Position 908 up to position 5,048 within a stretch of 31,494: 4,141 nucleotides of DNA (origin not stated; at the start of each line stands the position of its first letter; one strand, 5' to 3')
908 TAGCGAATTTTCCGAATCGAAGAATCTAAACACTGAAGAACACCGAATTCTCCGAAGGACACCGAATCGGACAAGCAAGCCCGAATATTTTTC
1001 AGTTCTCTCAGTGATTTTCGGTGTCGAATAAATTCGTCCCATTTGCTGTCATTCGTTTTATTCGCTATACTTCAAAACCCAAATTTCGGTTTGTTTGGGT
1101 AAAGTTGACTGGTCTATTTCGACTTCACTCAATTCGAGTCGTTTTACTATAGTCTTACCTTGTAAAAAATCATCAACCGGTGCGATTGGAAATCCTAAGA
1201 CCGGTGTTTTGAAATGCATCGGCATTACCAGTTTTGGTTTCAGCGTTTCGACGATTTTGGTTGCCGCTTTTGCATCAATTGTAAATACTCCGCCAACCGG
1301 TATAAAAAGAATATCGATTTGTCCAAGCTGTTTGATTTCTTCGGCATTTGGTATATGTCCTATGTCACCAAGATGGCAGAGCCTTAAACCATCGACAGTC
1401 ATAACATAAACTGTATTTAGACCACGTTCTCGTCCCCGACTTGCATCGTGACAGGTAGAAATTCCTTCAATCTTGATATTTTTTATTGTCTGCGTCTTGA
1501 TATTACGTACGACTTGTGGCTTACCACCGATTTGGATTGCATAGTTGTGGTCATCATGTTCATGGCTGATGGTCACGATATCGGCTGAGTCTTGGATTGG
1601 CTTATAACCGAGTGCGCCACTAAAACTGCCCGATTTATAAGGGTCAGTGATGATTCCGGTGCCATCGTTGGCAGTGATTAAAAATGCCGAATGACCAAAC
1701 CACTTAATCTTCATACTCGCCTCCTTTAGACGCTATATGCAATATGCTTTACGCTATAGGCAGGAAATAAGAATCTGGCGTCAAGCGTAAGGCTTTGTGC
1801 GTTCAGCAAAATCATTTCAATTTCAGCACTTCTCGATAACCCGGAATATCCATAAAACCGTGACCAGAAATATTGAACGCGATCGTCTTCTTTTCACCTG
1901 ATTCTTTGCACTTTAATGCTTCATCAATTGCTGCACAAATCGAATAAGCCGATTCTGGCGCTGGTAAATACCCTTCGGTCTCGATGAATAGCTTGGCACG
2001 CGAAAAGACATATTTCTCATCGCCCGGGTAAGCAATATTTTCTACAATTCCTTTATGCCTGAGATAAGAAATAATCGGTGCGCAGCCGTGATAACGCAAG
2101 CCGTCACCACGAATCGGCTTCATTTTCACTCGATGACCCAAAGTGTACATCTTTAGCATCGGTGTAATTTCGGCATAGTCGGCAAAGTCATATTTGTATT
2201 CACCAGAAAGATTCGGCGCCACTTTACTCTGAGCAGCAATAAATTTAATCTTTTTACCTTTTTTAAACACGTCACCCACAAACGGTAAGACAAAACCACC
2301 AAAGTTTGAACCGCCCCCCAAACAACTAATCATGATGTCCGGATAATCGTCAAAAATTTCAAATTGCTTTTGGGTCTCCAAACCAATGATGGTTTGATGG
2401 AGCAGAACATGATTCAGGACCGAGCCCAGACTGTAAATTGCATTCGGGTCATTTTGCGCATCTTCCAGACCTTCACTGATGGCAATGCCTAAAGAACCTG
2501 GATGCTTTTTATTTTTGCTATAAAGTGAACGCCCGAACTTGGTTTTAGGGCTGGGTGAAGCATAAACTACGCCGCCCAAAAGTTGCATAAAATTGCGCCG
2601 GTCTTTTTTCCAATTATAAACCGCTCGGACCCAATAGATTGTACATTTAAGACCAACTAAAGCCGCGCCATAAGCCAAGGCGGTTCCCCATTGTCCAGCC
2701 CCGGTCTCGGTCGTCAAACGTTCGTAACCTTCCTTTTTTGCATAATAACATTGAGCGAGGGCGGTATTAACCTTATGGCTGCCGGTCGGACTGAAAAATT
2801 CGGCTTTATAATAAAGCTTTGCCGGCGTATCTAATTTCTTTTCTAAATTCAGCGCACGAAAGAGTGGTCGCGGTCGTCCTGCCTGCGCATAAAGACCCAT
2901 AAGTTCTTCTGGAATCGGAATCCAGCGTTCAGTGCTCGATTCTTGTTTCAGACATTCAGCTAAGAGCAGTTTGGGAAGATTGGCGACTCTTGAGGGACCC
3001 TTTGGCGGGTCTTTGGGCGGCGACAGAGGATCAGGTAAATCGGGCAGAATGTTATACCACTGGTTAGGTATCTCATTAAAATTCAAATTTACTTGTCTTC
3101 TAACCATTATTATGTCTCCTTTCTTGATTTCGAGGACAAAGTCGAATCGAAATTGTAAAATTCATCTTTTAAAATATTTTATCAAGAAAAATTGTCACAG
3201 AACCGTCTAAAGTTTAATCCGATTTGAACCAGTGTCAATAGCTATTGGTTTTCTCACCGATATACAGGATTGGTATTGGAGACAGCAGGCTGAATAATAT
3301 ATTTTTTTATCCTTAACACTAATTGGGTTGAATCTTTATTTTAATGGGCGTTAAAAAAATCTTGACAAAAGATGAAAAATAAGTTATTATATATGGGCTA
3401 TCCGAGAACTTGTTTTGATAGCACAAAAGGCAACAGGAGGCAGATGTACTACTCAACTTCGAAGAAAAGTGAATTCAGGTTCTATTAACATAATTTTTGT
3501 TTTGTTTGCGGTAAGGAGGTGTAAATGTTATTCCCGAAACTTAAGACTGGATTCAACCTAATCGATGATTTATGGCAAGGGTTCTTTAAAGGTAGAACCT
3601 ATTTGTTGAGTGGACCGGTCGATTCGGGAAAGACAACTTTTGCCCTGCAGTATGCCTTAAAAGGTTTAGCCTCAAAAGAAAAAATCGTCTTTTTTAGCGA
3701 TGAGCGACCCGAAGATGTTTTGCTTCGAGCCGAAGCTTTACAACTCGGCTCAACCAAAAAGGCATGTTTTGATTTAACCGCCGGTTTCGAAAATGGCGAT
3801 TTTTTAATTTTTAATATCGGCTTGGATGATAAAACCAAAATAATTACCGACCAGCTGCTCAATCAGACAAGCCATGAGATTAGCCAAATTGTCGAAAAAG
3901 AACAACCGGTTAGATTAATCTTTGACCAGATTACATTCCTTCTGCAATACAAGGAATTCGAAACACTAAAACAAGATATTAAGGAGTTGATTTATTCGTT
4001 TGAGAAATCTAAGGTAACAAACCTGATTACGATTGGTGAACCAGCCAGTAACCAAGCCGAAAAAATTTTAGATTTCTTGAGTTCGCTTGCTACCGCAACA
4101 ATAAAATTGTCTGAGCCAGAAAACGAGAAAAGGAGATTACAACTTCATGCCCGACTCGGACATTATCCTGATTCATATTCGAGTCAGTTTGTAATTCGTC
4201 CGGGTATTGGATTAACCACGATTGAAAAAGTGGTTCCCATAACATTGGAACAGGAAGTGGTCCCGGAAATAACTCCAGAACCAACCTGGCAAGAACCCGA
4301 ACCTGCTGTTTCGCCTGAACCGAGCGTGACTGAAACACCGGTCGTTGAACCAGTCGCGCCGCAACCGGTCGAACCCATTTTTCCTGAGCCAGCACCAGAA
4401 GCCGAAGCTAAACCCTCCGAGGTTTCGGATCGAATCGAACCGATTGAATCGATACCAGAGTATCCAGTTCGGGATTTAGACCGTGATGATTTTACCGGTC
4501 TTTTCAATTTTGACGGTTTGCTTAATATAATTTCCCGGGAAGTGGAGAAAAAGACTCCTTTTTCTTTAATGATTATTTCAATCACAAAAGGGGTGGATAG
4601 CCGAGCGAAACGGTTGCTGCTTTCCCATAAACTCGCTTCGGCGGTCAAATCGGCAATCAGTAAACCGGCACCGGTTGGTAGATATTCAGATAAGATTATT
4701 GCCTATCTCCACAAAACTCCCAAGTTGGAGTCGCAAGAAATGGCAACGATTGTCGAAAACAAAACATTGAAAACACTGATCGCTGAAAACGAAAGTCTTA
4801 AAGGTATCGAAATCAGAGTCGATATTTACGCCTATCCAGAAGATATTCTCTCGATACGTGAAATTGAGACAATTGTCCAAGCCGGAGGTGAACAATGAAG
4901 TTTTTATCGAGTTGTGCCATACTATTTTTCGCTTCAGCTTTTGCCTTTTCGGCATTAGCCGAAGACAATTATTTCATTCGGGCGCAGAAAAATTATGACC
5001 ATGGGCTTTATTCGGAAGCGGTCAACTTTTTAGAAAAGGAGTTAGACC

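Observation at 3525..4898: KaiC-like ATPase fused to a degenerate GGDEF domain, resembling BcsE but with intact Walker motifs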

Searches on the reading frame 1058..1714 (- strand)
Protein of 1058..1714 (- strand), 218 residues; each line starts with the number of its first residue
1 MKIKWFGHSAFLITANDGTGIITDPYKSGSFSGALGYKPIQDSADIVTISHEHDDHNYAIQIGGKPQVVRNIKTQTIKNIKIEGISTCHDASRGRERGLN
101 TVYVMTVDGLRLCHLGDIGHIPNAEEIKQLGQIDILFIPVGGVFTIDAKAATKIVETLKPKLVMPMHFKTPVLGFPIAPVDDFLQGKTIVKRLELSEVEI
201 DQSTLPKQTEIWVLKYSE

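Call 3: search_protein_families(library=pfam, proteins=[window:1058-1714:-], max_evalue=0.01)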
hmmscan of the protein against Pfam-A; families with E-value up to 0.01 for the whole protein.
window:1058-1714:- (218 aa): 2 families
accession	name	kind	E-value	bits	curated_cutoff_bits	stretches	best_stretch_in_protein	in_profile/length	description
PF13483.12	Lactamase_B_3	-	8.7e-53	179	24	1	2-167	1-160/160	Beta-lactamase superfamily domain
PF12706.13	Lactamase_B_2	-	9.1e-12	45.4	27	1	74-168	95-200/200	Beta-lactamase superfamily domain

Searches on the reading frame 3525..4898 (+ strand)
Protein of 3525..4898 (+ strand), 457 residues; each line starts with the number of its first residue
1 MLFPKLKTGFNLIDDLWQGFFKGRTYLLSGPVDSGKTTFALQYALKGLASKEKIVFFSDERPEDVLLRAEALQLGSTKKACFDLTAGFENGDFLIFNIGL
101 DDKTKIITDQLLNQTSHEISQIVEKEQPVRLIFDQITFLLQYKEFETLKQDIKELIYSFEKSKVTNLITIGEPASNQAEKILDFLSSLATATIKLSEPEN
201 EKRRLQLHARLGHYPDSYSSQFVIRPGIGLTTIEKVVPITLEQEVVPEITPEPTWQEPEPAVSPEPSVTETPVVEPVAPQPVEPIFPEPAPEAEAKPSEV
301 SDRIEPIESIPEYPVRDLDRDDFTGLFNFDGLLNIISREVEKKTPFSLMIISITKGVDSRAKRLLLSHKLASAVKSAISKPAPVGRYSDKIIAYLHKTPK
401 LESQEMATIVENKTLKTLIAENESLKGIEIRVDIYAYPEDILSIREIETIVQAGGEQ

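Call 3: search_protein_families(library=pfam, proteins=[window:3525-4898:+], max_evalue=0.01)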
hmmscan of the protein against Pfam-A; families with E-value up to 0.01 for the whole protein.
window:3525-4898:+ (457 aa): 4 families
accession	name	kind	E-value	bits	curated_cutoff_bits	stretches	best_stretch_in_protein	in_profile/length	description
PF06745.19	ATPase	-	1.8e-20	73.8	26.6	1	7-204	2-196/231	KaiC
PF03796.21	DnaB_C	-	2.4e-05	24.3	27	1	6-66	2-63/255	DnaB-like helicase C terminal domain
PF13481.12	AAA_25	-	0.0002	21.5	27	1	14-145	23-161/195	AAA domain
PF13173.12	AAA_14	-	0.0029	18.1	27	0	24-70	3-48/129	AAA domain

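Call 6: search_protein_families(library=ncbifam, proteins=[window:3525-4898:+], max_evalue=0.01)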
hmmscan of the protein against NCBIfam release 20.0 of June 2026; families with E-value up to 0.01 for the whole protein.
window:3525-4898:+ (457 aa): 11 families
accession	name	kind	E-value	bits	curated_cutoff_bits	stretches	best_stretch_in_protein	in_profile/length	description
NF006799.0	PRK09302.1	equivalog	6e-14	51.5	408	1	4-189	11-196/515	circadian clock protein KaiC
TIGR03880.1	KaiC_arch_3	hypoth_equivalog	2.7e-10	40.2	249.45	1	13-196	5-177/224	KaiC domain-containing protein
TIGR02655.1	circ_KaiC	equivalog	1.1e-07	30.9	546.25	1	5-170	2-164/484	circadian clock protein KaiC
NF006306.0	PRK08506.1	equivalog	1.7e-05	23.6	596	1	6-68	175-238/472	replicative DNA helicase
NF004723.0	PRK06067.1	subfamily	4.1e-05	23.2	194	1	12-206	22-205/243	flagellar accessory protein FlaH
TIGR03881.1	KaiC_arch_4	hypoth_equivalog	6.3e-05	22.8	247.8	1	6-121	3-100/231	KaiC domain-containing protein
TIGR03878.1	thermo_KaiC_2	hypoth_equivalog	0.00017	21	232.2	1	28-179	41-181/259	KaiC domain-containing protein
TIGR03600.1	phage_DnaB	exception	0.00059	18.9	498.65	1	6-67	177-239/421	phage replicative helicase, DnaB family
TIGR00416.1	sms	equivalog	0.00074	18.4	403.05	1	4-139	74-182/454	DNA repair protein RadA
TIGR00665.1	DnaB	equivalog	0.0029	16.5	385.25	1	5-66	177-239/435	replicative DNA helicase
NF040583.1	dnaB_SPI-7_type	exception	0.0096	15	655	0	7-68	178-241/434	SPI-7-type island replicative DNA helicase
